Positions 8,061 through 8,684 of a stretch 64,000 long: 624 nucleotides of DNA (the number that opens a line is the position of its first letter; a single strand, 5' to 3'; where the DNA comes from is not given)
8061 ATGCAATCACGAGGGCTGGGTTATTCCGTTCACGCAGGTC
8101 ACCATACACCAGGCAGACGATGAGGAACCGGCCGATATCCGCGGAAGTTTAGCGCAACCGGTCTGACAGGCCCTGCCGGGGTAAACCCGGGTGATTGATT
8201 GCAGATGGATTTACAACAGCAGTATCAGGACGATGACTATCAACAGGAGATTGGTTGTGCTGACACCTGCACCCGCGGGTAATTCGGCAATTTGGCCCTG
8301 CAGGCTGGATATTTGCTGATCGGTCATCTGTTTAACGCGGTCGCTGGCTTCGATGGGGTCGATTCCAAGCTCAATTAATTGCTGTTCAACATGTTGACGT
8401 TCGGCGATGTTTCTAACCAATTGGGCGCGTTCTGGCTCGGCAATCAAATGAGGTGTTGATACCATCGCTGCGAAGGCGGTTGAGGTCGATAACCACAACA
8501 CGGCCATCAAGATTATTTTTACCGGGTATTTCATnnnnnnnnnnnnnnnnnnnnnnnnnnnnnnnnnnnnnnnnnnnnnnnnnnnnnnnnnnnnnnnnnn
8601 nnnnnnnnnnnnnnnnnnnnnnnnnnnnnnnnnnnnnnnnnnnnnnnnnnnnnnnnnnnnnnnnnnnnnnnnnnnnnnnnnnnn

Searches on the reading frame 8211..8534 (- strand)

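Call 21: search_protein_families(library=pfam, proteins=[window:8211-8534:-], max_evalue=0.0001)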
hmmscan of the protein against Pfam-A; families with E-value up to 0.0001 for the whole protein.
window:8211-8534:- (107 aa): 1 family
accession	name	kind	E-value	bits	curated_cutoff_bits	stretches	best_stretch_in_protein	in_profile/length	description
PF20332.3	DUF6627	-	2.1e-20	73.5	27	1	7-104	7-107/125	Family of unknown function (DUF6627)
